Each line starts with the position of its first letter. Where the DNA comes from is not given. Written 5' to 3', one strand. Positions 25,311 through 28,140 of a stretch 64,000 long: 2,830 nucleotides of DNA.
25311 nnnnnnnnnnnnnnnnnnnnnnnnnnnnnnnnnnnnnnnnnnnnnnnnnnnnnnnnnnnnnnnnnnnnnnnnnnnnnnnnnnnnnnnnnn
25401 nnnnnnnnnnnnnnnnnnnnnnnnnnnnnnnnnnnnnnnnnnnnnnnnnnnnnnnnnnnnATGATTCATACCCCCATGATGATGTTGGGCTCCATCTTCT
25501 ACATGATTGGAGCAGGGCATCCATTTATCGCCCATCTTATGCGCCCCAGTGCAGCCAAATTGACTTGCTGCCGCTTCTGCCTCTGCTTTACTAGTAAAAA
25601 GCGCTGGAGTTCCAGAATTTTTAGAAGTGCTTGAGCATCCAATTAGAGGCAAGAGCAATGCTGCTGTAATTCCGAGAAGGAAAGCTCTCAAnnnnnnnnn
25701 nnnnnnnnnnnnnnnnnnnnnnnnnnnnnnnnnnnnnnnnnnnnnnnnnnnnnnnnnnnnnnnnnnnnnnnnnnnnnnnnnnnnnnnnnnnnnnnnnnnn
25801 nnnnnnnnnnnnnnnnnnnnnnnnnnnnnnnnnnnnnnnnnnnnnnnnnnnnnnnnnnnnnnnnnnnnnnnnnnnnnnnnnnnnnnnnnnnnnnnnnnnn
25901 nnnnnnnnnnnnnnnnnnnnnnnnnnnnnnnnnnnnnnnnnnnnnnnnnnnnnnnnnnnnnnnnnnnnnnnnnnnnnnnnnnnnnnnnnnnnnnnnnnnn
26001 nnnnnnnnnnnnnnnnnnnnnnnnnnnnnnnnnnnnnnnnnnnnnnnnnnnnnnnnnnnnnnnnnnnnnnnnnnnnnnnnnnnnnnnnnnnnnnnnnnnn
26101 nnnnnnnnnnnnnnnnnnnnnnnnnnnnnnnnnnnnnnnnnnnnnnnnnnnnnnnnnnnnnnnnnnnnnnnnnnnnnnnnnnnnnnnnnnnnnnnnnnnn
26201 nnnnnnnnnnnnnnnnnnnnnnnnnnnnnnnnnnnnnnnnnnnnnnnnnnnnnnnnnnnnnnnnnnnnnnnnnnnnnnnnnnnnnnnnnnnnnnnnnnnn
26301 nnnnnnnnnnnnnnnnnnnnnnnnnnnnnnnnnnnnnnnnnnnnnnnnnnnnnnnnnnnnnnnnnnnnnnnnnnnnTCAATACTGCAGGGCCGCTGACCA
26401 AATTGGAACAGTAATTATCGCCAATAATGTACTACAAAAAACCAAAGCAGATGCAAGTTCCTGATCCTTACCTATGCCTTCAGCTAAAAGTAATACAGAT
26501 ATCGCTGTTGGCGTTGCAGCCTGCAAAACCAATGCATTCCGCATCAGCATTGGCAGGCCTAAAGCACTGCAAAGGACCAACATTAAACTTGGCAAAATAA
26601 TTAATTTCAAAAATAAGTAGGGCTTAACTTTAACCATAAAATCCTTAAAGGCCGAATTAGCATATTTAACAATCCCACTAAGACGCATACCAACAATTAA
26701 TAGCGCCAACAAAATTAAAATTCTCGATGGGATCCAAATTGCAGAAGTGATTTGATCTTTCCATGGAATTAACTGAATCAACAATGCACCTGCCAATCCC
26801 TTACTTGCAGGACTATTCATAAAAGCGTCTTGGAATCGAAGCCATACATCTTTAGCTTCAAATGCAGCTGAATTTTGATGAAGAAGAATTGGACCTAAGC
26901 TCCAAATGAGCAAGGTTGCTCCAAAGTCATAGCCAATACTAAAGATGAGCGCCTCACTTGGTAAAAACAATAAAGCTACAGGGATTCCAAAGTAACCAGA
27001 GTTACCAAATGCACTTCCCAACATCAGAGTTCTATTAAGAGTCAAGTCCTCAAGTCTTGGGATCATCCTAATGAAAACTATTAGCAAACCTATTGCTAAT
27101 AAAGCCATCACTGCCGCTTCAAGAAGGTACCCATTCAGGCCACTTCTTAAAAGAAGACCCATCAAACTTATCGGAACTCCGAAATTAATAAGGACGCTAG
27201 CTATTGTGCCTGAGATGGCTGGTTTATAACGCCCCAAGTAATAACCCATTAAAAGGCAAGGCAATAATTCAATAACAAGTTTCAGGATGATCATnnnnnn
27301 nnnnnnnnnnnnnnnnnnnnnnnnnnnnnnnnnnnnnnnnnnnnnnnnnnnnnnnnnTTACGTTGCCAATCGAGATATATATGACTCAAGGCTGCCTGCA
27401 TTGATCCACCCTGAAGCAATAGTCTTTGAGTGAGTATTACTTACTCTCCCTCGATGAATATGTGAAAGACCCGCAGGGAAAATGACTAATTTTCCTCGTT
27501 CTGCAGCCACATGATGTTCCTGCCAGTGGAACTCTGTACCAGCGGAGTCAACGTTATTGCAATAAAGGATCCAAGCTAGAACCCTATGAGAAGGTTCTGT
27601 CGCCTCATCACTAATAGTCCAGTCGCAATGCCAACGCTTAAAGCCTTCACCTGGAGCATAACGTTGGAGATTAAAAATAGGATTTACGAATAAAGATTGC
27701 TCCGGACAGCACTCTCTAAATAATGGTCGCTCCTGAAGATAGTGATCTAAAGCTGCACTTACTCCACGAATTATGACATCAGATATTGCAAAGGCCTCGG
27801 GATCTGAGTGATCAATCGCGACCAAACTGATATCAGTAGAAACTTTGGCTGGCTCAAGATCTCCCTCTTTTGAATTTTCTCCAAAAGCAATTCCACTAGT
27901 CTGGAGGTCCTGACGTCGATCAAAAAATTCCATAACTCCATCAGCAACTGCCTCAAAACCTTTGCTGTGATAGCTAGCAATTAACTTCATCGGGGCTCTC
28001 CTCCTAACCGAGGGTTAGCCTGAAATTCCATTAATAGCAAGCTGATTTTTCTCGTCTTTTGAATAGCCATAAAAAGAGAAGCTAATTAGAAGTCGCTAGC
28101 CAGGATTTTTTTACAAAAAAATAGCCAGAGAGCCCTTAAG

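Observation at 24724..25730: Three-gene cluster: His-rich Cys/His/Trp-motif proteins plus membrane proteins built from six decapeptide repeats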

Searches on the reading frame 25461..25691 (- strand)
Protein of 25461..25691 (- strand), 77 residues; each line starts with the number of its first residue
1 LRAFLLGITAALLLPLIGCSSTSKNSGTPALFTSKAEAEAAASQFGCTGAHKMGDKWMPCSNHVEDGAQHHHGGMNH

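Call 3: search_protein_families(library=pfam, proteins=[window:25461-25691:-], max_evalue=1)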
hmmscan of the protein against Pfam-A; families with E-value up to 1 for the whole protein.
seq(77 aa): 2 families
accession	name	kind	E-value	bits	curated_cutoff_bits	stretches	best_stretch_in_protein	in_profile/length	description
PF12518.13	DUF3721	-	1.5e-18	66.7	27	1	32-63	1-32/33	Protein of unknown function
PF05277.18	DUF726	-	0.023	14.1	22.6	1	4-66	18-85/343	Protein of unknown function (DUF726)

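Call 4: search_protein_families(library=ncbifam, proteins=[window:25461-25691:-], max_evalue=1)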
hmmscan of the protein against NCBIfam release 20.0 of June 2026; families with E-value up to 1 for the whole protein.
seq(77 aa): 1 family
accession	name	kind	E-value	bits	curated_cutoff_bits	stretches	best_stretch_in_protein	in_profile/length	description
NF047556.1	blaACA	exception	0.033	13.4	592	1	2-33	4-35/298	ACA family class A beta-lactamase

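Call 53: list_cluster_members(proteins=[window:25461-25691:-, P0001, window:24727-24966:-, P0096, P0064, P0122])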
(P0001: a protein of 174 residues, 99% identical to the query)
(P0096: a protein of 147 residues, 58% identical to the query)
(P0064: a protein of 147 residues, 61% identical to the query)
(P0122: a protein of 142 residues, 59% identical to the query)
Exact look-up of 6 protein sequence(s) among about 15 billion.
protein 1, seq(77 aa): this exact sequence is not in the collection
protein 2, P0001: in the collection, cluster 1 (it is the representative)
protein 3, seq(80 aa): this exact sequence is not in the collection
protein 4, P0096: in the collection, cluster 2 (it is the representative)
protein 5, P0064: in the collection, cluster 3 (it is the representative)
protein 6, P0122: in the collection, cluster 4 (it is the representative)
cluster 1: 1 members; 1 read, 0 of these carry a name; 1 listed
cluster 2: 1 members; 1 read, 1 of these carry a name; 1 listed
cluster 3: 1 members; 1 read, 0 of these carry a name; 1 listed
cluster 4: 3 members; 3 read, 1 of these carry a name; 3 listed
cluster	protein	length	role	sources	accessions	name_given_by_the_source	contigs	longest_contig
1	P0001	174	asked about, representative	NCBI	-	-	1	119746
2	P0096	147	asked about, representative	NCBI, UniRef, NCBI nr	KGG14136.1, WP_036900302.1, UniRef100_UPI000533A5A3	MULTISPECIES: GLTT repeat protein [Prochlorococcus] | GLTT repeat protein n=1 Tax=Prochlorococcus TaxID=1218 RepID=UPI000533A5A3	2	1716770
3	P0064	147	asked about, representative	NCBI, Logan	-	-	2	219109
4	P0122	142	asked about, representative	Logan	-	-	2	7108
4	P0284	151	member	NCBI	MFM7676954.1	MAG: hypothetical protein ACKO5F_15550 [Synechococcus sp.]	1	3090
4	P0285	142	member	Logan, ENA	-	-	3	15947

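Call 121: search_protein_families(library=padloc, proteins=[window:25461-25691:-], max_evalue=0.01)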
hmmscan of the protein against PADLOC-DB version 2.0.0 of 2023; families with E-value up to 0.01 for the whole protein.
seq(77 aa): 0 families

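Call 122: search_protein_families(library=phrogs, proteins=[window:25461-25691:-], max_evalue=0.01)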
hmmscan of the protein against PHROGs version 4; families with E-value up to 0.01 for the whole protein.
seq(77 aa): 0 families

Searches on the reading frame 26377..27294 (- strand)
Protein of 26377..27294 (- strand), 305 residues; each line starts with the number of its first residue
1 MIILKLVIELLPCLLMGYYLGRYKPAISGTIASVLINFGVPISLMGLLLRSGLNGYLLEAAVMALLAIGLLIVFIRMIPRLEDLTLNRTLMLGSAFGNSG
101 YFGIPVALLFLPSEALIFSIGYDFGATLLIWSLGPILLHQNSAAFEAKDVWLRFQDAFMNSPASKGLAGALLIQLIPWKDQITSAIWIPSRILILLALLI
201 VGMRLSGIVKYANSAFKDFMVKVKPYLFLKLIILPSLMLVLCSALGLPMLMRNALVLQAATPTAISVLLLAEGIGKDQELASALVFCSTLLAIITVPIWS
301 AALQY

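Call 26: search_protein_families(library=pfam, proteins=[window:26377-27294:-], max_evalue=0.001)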
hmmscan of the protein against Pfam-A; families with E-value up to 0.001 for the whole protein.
window:26377-27294:- (305 aa): 2 families
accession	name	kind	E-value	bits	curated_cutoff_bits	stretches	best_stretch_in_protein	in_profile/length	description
PF03547.23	Mem_trans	-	2.2e-14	53.3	25.7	1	170-299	212-342/343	Membrane transport protein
PF01758.21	SBF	-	1.2e-06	28.8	24.3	1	195-301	3-112/191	Sodium Bile acid symporter family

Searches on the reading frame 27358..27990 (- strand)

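Call 26: search_protein_families(library=pfam, proteins=[window:27358-27990:-], max_evalue=0.001)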
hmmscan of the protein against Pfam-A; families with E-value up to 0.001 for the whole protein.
window:27358-27990:- (210 aa): 1 family
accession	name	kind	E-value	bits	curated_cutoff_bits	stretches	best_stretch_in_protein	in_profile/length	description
PF13640.12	2OG-FeII_Oxy_3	-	4.3e-08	34.4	27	1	107-196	2-97/98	2OG-Fe(II) oxygenase superfamily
